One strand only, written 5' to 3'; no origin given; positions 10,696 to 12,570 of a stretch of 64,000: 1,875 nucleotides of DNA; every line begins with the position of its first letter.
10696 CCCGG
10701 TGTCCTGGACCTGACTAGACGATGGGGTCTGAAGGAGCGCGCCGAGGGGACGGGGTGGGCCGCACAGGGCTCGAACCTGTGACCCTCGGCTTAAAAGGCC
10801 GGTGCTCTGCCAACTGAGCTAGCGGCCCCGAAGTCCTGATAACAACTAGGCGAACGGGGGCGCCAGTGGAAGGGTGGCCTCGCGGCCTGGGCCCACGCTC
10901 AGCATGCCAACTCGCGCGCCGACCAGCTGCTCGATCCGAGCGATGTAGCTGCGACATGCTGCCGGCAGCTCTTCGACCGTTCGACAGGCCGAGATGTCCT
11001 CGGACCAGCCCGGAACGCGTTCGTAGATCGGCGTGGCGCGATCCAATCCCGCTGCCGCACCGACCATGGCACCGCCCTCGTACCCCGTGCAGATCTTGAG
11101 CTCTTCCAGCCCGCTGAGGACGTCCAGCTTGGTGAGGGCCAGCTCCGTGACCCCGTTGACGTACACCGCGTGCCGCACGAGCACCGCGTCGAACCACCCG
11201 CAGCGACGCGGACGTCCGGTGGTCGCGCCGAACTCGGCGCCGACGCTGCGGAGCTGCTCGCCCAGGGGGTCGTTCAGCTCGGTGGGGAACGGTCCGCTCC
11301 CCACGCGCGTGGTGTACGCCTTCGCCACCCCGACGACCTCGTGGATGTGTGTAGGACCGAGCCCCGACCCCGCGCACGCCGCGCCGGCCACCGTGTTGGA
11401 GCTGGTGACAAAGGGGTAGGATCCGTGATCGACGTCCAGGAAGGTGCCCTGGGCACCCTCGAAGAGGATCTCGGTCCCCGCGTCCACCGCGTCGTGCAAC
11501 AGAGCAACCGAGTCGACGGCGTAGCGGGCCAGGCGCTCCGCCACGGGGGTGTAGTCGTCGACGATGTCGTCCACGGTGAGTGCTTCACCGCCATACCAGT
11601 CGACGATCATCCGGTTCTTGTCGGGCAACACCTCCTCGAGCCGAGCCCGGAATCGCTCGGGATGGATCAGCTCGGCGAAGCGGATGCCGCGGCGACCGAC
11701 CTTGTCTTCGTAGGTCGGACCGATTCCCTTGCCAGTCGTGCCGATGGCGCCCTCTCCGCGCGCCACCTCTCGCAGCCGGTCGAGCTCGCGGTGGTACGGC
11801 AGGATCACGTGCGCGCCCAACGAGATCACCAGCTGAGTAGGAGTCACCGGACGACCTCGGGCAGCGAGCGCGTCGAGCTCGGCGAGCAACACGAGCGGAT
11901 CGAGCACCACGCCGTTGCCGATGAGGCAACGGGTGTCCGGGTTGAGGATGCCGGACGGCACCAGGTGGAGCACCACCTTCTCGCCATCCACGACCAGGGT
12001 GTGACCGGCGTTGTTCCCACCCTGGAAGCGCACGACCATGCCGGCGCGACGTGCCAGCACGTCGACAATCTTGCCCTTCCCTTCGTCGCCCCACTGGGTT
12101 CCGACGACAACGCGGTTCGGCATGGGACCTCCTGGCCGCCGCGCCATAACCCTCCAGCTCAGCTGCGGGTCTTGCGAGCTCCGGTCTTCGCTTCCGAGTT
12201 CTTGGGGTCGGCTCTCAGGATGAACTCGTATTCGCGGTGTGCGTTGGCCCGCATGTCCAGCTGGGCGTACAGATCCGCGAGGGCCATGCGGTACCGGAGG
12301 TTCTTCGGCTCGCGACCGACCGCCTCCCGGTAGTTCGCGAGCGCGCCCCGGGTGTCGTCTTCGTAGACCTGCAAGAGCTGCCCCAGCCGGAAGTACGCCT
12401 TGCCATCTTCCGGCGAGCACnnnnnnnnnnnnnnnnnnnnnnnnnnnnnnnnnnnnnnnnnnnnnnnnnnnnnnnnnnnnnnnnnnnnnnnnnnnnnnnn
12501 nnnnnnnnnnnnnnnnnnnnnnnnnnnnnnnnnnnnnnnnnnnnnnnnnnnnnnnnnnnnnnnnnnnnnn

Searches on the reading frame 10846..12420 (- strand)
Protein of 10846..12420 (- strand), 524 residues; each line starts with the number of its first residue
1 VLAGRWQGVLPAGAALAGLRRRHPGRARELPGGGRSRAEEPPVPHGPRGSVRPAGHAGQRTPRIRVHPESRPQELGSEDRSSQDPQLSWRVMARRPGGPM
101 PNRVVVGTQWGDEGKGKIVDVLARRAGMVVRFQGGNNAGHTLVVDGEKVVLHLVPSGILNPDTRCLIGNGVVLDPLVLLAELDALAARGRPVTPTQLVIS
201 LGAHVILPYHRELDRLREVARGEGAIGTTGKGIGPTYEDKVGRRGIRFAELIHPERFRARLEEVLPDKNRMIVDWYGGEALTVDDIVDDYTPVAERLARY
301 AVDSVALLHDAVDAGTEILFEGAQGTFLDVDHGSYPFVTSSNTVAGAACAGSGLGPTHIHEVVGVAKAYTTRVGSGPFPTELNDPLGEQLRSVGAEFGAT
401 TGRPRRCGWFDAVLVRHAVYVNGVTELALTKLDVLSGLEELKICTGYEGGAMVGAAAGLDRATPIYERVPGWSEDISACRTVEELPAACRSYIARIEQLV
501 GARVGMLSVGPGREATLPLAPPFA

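Call 7: search_protein_families(library=pfam, proteins=[window:10846-12420:-], max_evalue=0.01)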
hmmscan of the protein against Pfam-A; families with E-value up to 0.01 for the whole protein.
window:10846-12420:- (524 aa): 1 family
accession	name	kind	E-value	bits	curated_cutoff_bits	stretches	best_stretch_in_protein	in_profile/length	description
PF00709.27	Adenylsucc_synt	-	1.5e-178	594.3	27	1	104-516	1-415/416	Adenylosuccinate synthetase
